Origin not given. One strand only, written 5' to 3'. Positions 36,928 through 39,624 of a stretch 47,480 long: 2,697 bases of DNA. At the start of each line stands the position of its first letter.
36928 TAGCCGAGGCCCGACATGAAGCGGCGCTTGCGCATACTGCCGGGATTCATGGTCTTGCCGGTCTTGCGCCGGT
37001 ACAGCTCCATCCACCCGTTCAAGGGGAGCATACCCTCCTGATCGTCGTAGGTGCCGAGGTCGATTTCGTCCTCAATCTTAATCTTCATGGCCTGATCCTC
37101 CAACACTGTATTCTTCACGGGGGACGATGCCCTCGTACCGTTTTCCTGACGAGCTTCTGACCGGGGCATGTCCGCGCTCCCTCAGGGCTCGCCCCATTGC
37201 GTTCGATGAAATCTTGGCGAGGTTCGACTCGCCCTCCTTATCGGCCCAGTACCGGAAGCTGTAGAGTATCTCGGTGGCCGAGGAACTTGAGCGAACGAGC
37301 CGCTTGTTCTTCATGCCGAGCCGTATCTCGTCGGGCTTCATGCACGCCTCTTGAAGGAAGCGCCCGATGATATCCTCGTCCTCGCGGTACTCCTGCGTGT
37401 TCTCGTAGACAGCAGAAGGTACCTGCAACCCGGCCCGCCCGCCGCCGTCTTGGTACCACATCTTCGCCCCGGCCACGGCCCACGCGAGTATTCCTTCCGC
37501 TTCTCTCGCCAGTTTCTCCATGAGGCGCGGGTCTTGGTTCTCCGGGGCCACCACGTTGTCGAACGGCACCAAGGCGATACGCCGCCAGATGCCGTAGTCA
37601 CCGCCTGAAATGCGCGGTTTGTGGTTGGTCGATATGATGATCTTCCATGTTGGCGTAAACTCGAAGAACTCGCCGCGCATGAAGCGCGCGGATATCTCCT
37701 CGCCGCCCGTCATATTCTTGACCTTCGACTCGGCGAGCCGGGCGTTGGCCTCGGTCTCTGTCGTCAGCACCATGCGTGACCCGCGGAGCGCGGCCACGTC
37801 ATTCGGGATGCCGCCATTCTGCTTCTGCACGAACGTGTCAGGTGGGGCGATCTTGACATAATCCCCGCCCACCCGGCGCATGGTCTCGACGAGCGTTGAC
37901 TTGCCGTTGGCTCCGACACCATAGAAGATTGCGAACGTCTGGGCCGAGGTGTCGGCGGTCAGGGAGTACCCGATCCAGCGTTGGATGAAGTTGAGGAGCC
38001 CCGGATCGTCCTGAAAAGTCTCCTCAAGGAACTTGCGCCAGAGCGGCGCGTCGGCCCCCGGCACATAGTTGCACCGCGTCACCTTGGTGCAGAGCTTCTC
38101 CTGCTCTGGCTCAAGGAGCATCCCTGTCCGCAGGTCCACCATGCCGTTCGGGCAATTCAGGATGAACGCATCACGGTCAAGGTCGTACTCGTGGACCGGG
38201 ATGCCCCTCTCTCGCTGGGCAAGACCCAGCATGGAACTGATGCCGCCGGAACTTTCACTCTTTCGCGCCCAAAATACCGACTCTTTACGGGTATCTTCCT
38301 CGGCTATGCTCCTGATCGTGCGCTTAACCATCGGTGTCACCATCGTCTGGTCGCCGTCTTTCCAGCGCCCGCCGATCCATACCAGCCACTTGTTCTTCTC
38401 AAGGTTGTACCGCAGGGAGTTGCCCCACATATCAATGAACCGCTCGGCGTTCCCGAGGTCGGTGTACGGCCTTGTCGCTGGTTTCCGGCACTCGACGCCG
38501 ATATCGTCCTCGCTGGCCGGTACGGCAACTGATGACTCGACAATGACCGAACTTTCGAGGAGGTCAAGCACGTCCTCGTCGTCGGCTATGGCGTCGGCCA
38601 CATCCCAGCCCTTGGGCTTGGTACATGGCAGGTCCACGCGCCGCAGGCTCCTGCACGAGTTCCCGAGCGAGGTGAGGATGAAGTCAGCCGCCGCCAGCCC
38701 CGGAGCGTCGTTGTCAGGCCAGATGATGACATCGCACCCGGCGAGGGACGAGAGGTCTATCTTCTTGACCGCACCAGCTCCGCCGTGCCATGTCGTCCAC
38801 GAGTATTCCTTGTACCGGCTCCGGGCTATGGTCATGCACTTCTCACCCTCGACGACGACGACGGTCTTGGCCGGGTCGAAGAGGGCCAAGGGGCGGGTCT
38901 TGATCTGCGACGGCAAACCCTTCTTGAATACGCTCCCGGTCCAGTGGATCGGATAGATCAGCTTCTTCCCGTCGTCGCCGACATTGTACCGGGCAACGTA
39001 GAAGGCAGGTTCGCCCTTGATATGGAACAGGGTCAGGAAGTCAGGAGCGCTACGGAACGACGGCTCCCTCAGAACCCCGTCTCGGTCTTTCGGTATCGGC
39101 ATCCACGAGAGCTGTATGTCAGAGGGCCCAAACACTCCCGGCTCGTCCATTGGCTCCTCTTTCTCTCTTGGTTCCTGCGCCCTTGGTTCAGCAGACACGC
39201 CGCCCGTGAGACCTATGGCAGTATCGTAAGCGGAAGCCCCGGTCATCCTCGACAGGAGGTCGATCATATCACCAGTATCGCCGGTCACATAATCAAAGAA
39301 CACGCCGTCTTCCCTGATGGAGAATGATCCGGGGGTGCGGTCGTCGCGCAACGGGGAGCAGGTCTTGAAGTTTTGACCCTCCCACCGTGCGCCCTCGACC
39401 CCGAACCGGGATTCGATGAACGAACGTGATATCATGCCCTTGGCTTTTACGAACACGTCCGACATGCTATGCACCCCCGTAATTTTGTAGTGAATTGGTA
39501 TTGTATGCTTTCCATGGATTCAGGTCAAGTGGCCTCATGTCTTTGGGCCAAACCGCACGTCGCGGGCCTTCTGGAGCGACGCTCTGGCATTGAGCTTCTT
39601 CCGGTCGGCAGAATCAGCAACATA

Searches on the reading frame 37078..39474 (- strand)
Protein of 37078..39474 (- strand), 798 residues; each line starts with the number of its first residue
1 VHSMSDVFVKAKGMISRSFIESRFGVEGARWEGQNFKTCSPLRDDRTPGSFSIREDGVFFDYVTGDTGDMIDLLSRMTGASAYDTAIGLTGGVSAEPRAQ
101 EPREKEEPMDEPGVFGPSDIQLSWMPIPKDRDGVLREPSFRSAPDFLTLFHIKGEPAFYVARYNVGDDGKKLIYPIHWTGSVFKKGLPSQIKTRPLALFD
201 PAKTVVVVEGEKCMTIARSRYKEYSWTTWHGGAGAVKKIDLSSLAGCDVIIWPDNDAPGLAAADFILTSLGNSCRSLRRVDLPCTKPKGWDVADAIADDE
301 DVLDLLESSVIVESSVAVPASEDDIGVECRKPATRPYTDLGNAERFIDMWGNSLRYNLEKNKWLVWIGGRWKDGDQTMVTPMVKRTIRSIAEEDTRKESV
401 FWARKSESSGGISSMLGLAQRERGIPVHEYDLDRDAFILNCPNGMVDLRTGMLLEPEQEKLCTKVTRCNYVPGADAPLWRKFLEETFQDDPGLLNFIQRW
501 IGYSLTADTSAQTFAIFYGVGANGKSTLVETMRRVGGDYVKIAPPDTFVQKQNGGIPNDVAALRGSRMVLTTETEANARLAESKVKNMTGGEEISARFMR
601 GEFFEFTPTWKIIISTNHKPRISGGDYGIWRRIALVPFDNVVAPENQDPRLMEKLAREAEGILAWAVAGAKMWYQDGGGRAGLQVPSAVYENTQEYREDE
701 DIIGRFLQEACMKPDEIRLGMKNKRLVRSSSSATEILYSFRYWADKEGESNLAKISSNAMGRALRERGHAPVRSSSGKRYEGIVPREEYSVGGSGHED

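Call 21: search_protein_families(library=pfam, proteins=[window:37078-39474:-], max_evalue=0.001)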
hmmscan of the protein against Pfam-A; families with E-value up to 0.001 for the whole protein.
window:37078-39474:- (798 aa): 3 families
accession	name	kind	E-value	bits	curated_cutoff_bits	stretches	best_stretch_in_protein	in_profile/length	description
PF08706.16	D5_N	-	2.5e-29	102.8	22.4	1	343-488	1-145/145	D5 N terminal like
PF19263.5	DUF5906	-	8e-09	36.6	27.6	1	517-632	1-114/114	Family of unknown function (DUF5906)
PF19898.4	DUF6371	-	0.00066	19.9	27.7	0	200-254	96-149/150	Domain of unknown function (DUF6371)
